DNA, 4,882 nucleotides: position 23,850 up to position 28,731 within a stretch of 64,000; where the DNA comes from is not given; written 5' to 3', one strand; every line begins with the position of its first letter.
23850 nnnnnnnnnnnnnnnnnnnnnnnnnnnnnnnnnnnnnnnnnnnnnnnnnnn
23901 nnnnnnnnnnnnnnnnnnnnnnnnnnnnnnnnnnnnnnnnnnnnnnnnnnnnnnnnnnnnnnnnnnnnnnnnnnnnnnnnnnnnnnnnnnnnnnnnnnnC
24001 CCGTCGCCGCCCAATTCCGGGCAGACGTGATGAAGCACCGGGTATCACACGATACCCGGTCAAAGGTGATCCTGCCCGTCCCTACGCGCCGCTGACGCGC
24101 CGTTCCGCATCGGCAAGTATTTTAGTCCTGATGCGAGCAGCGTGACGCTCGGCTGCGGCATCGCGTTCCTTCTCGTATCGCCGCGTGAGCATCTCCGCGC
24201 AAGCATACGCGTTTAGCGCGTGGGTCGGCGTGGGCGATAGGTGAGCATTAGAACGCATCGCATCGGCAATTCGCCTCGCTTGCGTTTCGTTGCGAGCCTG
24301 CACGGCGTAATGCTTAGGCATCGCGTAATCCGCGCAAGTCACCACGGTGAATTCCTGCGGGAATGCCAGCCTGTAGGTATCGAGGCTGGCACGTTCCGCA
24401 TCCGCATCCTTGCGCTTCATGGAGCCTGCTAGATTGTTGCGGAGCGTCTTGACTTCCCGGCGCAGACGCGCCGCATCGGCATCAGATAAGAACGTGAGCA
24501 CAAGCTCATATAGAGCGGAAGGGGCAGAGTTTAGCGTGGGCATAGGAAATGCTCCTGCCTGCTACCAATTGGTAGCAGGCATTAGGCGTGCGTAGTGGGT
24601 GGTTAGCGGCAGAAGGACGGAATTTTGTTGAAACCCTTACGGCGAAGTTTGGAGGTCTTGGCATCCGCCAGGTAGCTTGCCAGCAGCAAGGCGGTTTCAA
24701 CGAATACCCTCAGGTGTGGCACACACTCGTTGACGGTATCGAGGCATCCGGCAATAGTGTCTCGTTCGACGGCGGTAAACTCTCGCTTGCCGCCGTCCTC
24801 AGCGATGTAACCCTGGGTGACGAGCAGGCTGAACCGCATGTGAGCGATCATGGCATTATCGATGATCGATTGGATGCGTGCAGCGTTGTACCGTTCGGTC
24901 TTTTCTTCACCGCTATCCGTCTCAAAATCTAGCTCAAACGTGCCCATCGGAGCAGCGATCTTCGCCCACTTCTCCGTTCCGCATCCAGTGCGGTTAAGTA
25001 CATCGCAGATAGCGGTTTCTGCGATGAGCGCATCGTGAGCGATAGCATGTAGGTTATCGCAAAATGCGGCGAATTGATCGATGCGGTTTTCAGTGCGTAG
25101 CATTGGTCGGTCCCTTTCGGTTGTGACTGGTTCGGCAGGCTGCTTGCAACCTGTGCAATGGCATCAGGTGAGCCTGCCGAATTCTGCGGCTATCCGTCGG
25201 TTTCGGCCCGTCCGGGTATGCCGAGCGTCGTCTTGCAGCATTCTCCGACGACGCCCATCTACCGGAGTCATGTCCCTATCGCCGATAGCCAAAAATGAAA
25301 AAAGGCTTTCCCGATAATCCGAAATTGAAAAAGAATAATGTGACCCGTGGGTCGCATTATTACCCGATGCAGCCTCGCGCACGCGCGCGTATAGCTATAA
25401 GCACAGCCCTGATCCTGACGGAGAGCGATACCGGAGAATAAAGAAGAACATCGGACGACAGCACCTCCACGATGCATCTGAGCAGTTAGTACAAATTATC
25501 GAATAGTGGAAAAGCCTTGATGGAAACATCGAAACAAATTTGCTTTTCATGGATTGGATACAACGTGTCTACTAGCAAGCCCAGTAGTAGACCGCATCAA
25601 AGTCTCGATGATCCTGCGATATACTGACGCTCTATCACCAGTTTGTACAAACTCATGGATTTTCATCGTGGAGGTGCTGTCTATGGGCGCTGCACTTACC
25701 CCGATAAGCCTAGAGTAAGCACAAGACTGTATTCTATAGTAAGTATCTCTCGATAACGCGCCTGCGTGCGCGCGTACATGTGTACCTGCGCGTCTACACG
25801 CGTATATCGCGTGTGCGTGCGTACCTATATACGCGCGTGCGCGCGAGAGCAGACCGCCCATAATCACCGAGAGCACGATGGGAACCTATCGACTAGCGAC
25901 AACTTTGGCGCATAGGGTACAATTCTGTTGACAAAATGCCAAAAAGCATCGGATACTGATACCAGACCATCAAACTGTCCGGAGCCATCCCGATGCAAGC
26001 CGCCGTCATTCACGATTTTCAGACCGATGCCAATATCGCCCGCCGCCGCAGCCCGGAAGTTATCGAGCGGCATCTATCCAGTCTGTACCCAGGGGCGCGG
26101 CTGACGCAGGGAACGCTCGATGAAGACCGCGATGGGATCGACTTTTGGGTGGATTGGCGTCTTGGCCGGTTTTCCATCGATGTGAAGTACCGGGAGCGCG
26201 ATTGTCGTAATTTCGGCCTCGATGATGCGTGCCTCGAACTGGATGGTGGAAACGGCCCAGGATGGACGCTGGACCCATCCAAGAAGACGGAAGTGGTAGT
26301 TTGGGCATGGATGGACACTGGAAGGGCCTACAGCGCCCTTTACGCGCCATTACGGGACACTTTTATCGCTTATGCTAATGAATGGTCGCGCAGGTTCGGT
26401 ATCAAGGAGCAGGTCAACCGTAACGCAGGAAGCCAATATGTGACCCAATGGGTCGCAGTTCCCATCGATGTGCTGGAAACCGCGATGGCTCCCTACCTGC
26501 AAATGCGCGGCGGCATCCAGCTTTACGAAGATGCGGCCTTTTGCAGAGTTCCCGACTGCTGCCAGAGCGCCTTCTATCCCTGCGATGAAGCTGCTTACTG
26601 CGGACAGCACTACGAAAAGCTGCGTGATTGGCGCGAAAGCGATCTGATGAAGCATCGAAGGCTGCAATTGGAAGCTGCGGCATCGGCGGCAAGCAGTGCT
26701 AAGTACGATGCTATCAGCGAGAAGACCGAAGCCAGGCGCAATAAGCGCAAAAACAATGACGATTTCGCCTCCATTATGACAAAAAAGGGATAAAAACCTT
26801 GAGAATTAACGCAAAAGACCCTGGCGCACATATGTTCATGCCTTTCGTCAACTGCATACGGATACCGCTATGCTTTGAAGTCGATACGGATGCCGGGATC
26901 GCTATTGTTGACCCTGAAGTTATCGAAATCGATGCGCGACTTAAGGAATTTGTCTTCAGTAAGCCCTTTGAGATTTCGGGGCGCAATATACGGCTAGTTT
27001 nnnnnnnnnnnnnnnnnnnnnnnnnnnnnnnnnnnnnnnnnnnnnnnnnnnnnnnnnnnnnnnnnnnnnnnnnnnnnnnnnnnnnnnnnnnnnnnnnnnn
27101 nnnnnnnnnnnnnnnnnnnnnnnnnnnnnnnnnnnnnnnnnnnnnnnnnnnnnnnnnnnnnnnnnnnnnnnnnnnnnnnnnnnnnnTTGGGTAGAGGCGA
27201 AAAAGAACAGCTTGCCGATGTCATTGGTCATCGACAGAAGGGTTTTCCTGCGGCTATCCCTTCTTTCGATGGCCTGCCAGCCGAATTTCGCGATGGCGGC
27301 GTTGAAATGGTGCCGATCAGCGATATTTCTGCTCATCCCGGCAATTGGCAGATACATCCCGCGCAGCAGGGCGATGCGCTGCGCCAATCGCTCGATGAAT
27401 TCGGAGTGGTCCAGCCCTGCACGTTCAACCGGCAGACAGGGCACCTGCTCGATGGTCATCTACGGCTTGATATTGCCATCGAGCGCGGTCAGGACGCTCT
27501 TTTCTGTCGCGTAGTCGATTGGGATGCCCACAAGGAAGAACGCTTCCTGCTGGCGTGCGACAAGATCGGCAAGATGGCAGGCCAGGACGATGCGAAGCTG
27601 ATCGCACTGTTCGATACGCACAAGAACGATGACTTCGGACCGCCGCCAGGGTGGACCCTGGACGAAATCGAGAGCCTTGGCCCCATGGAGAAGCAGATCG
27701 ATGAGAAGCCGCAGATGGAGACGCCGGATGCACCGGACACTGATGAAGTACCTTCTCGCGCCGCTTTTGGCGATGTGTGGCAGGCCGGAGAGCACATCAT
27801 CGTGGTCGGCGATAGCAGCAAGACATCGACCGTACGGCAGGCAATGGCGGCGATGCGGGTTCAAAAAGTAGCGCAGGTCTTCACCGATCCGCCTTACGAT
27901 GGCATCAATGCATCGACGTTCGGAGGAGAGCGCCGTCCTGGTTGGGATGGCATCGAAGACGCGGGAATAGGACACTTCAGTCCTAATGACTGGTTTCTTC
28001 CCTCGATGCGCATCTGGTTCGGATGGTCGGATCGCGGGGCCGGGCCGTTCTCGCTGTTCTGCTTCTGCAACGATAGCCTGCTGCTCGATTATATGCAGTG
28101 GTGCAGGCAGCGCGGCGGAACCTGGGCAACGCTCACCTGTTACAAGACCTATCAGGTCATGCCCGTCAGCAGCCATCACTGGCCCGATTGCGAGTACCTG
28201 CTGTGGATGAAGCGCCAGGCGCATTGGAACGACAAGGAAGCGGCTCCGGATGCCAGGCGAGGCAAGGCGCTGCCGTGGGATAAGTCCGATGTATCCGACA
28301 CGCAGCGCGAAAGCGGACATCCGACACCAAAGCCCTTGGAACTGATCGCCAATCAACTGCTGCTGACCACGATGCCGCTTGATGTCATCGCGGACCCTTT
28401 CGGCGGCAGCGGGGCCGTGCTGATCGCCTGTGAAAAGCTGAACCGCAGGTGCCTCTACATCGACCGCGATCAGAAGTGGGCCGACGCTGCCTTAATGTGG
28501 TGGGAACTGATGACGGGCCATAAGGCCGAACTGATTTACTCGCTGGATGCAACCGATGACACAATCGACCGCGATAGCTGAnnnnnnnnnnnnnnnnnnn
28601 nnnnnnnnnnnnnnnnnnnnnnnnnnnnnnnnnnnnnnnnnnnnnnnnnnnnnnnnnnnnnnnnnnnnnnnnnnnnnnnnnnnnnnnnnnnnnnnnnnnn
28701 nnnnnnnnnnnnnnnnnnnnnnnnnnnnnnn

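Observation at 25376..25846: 470-bp non-coding element with nested inverted repeats and Z-DNA-prone purine-pyrimidine tracts between the divergent arms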

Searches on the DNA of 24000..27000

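Call 5: search_rna_families(source=window, start=24000, end=27000, threshold=evalue, max_evalue=1)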
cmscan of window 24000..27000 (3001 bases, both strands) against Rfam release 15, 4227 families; matches with E-value up to 1: 2.
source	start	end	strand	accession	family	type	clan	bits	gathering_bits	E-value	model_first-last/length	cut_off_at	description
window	25767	25839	+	RF04052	mir-466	Gene; miRNA;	-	28.7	85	0.0094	1-80/80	no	mir-466 microRNA precursor family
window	25766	25840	+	RF04176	mir-3149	Gene; miRNA;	-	23.2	100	0.35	1-83/83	no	mir-3149 microRNA precursor family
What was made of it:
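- On Any Rfam RNA family: The best match is mir-466 at 28.7 bits against a threshold of 85, a low-complexity artefact (call 5).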

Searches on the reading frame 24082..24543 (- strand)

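Call 10: search_protein_families(library=pfam, proteins=[window:24082-24543:-], max_evalue=0.01)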
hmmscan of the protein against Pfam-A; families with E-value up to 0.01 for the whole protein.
window:24082-24543:- (153 aa): 0 families

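Call 11: search_protein_families(library=phrogs, proteins=[window:24082-24543:-], max_evalue=0.01)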
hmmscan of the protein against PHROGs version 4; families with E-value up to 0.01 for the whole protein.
window:24082-24543:- (153 aa): 1 family
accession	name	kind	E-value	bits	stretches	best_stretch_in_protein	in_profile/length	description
phrog_2532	-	unknown function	0.0021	19.1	1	55-91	3-38/64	-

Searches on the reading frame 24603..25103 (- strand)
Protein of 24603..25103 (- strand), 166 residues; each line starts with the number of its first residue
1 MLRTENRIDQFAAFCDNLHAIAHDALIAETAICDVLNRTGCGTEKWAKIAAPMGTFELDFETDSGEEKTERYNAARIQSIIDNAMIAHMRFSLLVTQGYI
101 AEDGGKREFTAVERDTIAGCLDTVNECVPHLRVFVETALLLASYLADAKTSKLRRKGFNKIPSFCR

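Call 10: search_protein_families(library=pfam, proteins=[window:24603-25103:-], max_evalue=0.01)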
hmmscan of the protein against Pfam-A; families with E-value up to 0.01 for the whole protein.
window:24603-25103:- (166 aa): 0 families

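Call 11: search_protein_families(library=phrogs, proteins=[window:24603-25103:-], max_evalue=0.01)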
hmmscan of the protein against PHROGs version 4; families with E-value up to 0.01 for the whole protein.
window:24603-25103:- (166 aa): 0 families

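Call 13: find_related_loci(query=window:24603-25103:-, collection=viral_contigs, flank=5000)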
Query window:24603-25103:- (166 aa) in viral_contigs; peptide patterns used: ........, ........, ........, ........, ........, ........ (x = any residue, [..] = any of these).
3 stretches matched a pattern, but none encodes a relative of the query by tblastn (E <= 1e-3).

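Call 15: find_encoding_contigs(protein=window:24603-25103:-, flank=10000, max_places=10)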
Protein window:24603-25103:- (166 aa): 2 contigs read that carry it; 1 place shown.
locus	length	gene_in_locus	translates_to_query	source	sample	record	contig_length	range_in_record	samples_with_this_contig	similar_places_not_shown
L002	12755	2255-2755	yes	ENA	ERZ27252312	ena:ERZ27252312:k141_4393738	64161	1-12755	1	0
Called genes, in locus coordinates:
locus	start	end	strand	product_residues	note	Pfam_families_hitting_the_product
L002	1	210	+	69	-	?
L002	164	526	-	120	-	-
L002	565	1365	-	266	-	-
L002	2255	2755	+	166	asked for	-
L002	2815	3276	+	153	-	-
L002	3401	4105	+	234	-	-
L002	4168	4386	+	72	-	-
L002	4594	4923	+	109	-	-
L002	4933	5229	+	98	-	-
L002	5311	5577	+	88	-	-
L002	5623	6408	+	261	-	-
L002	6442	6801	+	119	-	-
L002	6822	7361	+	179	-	-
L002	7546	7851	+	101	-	-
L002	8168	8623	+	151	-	-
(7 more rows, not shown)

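Call 96: search_solved_structures(query=window:24603-25103:-, max_evalue=1)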
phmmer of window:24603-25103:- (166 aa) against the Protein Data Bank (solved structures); distinct sequences matched with E-value up to 1: 0.

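Call 104: predict_structure(protein=window:24603-25103:-)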
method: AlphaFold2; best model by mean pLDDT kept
length: 166 residues; sequences in the alignment: 1
mean_pLDDT: 65.5   pTM: 0.53
mean pLDDT of the five models: 65.5, 62.0, 57.7, 55.2, 52.6
residues with pLDDT >= 90: 0; 70-90: 71; 50-70: 70; < 50: 25
segments of 3 or more residues with pLDDT < 50: 40-53, 151-159
pLDDT, mean of each block of 10 residues (from residue 1): 61 82 72 58 39 52 61 68 75 70 74 84 82 71 60 44 55
secondary structure, 60 per line:
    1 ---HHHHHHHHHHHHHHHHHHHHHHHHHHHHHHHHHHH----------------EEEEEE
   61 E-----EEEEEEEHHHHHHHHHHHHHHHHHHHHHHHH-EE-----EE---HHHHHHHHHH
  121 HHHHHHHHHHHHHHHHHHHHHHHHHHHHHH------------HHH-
elements in order: H4-38 E55-61 E67-73 H74-97 H111-150

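Call 112: fold_search(model_id=the predicted structure, library=pdb)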
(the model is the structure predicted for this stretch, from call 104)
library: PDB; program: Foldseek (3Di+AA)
matches with E <= 10: 235; with E <= 0.001: 0
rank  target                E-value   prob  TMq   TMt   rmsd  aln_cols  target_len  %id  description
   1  2q98                  3.0e-01  0.28  0.30  0.26  19.0       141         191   13  X-ray structure of a prolactin antagonist (released 2007-09-11)
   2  5jjv_B                3.4e-01  0.10  0.20  0.11  18.8       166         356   13  Crystal structure of XerH site-specific recombinase bound to palindromic difH substrate: post-cleavage complex (released 2016-12-28)
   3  7zxk_C                4.1e-01  0.33  0.33  0.33  18.9       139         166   14  Human IL-27 in complex with neutralizing SRF388 FAb fragment (released 2022-11-02)
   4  7zxk_A                4.1e-01  0.28  0.29  0.31  18.8       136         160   15  Human IL-27 in complex with neutralizing SRF388 FAb fragment (released 2022-11-02)
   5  8d85_D                6.0e-01  0.33  0.33  0.31  18.8       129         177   13  Cryo-EM structure of human IL-27 signaling complex: model containing the interaction core region (released 2023-03-29)
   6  7u7n_D                6.4e-01  0.18  0.31  0.28  23.0       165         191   13  IL-27 quaternary receptor signaling complex (released 2022-05-25)
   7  2f4q                  6.4e-01  0.06  0.17  0.12  19.7       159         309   13  Crystal Structure of Deinococcus radiodurans topoisomerase IB (released 2005-12-27)
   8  6p7e_C                6.8e-01  0.06  0.17  0.05  19.5       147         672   12  Structure of T7 DNA Polymerase Bound to a Primer/Template DNA and a Peptide that Mimics the C-terminal Tail of the Pri (released 2020-03-04)
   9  4l8i_A                8.2e-01  0.21  0.29  0.38   9.3       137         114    6  Crystal structure of RSV epitope scaffold FFL_005 (released 2014-02-12)
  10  5jk0_A                8.2e-01  0.06  0.19  0.11  18.6       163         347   13  Crystal structure of XerH site-specific recombinase bound to difH substrate: pre-cleavage complex (released 2016-12-28)
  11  6y0c_A                8.2e-01  0.04  0.16  0.06  17.9       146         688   11  Influenza C virus polymerase in complex with human ANP32A - Subclass 2 (released 2020-11-25)
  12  8d82_D                8.7e-01  0.18  0.29  0.29  18.6       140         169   14  Cryo-EM structure of human IL-6 signaling complex in detergent: model containing full extracellular domains (released 2023-03-29)
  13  5jk0_C                9.2e-01  0.06  0.19  0.11  18.8       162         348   13  Crystal structure of XerH site-specific recombinase bound to difH substrate: pre-cleavage complex (released 2016-12-28)
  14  8fvt_A                9.8e-01  0.54  0.40  0.64   5.8       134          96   13  Multi-state design of two-state switchable hinge proteins (released 2023-08-16)
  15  2f1m_B                9.8e-01  0.30  0.25  0.20   3.8        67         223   21  Conformational flexibility in the multidrug efflux system protein AcrA (released 2006-03-21)
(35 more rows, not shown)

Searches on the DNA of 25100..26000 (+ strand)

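Call 4: search_dna_similar(query=window:25100-26000:+, collection=phages, mode=distant, max_rows=30)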
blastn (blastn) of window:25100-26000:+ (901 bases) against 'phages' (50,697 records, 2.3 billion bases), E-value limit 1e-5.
No match.

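Call 109: search_dna_similar(query=window:25104-25992:+, collection=plasmids, mode=distant, max_rows=10)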
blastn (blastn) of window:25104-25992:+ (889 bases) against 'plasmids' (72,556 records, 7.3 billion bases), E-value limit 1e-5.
No match.
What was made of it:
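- There is no match in the phage or plasmid collections (calls 4, 109).
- Tried and rejected: The gap has no match in the phage or plasmid collections (calls 4, 109).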

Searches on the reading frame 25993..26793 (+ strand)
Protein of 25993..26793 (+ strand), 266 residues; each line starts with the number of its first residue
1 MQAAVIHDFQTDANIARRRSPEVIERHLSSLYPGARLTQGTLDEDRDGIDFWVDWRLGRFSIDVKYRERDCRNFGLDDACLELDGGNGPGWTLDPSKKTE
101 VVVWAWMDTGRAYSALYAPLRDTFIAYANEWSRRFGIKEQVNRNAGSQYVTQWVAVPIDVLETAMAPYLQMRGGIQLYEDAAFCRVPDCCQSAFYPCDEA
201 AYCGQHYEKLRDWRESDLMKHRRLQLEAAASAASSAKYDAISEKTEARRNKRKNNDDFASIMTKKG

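Call 10: search_protein_families(library=pfam, proteins=[window:25993-26793:+], max_evalue=0.01)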
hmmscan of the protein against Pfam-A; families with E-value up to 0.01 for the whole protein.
window:25993-26793:+ (266 aa): 0 families

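Call 11: search_protein_families(library=phrogs, proteins=[window:25993-26793:+], max_evalue=0.01)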
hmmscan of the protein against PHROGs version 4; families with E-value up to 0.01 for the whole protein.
window:25993-26793:+ (266 aa): 0 families

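Call 12: find_related_loci(query=window:25993-26793:+, collection=viral_contigs, flank=5000)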
Query window:25993-26793:+ (266 aa) in viral_contigs; peptide patterns used: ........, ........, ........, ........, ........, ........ (x = any residue, [..] = any of these).
2 stretches matched a pattern, but none encodes a relative of the query by tblastn (E <= 1e-3).
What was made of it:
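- Tried and rejected: Nothing in IMG/VR (calls 12, 13).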

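Call 14: find_encoding_contigs(protein=window:25993-26793:+, flank=10000, max_places=10)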
Protein window:25993-26793:+ (266 aa): 2 contigs read that carry it; 1 place shown.
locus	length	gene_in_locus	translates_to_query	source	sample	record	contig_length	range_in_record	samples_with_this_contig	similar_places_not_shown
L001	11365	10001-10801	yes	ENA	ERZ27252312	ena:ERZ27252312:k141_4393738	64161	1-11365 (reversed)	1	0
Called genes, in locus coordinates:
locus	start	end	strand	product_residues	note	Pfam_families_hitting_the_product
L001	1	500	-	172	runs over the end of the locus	-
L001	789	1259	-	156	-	PF00436:SSB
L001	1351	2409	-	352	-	PF06067:DUF932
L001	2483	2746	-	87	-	-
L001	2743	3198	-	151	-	-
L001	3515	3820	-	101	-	-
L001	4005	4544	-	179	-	-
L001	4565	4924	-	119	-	-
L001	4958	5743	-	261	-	-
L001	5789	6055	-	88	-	-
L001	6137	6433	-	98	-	-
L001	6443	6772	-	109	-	-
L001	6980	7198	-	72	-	-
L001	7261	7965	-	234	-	-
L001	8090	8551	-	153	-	-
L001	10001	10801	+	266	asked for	-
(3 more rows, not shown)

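Call 46: find_homologous_proteins(query=window:25993-26793:+, max_evalue=0.001)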
Query window:25993-26793:+ (266 aa): 1 proteins with E <= 0.001 among 757 candidates.
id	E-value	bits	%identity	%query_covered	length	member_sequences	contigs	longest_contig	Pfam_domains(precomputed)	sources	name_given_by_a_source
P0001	8.4e-182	621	100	100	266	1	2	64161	-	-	-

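Call 95: search_solved_structures(query=window:25993-26793:+, max_evalue=1)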
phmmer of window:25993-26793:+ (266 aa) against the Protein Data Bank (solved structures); distinct sequences matched with E-value up to 1: 0.
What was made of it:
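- Tried and rejected: The PDB sequence search was empty (calls 95, 96).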

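Call 102: predict_structure(protein=window:25993-26793:+)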
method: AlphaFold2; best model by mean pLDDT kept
length: 266 residues; sequences in the alignment: 1
mean_pLDDT: 40.1   pTM: 0.23
mean pLDDT of the five models: 40.1, 39.3, 39.0, 35.6, 34.1
residues with pLDDT >= 90: 0; 70-90: 9; 50-70: 34; < 50: 223
segments of 3 or more residues with pLDDT < 50: 1-28, 30-211, 217-219
pLDDT, mean of each block of 10 residues (from residue 1): 22 32 47 40 36 32 36 36 33 34 31 33 47 40 33 33 34 27 37 39 42 48 53 52 65 70 54
secondary structure, 60 per line:
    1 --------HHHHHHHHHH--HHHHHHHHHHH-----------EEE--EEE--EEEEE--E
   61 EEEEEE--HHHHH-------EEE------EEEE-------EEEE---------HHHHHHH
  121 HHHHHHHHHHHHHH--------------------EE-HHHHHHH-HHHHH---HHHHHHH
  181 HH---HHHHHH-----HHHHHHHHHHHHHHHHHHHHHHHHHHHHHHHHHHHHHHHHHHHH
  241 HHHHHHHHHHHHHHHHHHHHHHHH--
elements in order: H9-18 H21-31 E43-45 E48-50 E53-57 E60-66 H69-73 E81-83 E90-93 E101-104 H114-134 H158-164 H166-170 H174-182 H186-191 H197-264

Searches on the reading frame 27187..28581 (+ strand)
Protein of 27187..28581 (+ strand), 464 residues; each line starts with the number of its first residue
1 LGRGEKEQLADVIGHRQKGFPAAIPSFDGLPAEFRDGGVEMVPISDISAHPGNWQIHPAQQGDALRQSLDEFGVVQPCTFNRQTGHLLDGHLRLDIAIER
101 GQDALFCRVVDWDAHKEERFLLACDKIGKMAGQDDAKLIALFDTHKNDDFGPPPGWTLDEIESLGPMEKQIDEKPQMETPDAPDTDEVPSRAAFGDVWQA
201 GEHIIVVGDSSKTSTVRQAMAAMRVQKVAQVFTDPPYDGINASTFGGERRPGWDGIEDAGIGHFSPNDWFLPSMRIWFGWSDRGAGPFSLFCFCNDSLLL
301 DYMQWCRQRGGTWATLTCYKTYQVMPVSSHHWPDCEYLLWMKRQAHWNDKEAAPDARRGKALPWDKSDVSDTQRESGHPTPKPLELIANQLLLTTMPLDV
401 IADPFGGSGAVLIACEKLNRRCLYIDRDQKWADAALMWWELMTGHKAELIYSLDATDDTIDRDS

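Call 10: search_protein_families(library=pfam, proteins=[window:27187-28581:+], max_evalue=0.01)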
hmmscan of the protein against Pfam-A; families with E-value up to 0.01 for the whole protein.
window:27187-28581:+ (464 aa): 1 family
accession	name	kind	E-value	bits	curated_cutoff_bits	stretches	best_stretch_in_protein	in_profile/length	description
PF01555.25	N6_N4_Mtase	-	1.4e-16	61.6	26.7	1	231-435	4-219/221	DNA methylase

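Call 11: search_protein_families(library=phrogs, proteins=[window:27187-28581:+], max_evalue=0.01)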
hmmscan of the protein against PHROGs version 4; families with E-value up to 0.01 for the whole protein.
window:27187-28581:+ (464 aa): 12 families
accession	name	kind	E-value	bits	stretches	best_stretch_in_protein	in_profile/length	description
phrog_498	-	other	1.5e-57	196.5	1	39-452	35-432/633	DNA methyltransferase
phrog_67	-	other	5.7e-22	79.5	1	231-445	146-349/743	DNA methyltransferase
phrog_620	-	DNA, RNA and nucleotide metabolism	6.3e-21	76.4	1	39-196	9-167/217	ParB-like partition protein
phrog_3008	-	other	9e-17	62.1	1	356-443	127-215/244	DNA methyltransferase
phrog_8071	-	DNA, RNA and nucleotide metabolism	3.1e-16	60.6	1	39-238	7-204/389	ParB-like partition protein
phrog_23085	-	unknown function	9.9e-11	42.5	1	364-439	31-105/138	-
phrog_9353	-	unknown function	1.1e-05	26.4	1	45-126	17-103/245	-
phrog_8769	-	other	1.8e-05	25.5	1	392-432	6-46/71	methyltransferase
phrog_18293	-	other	7.3e-05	23.7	1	375-433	43-101/119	methyltransferase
phrog_6952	-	other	0.0017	19.3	1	377-426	113-162/181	DNA methyltransferase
phrog_15396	-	DNA, RNA and nucleotide metabolism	0.0019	19.1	1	39-151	4-116/258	ParB-like partition nuclease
phrog_23148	-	unknown function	0.0071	17.4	0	373-434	80-141/165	-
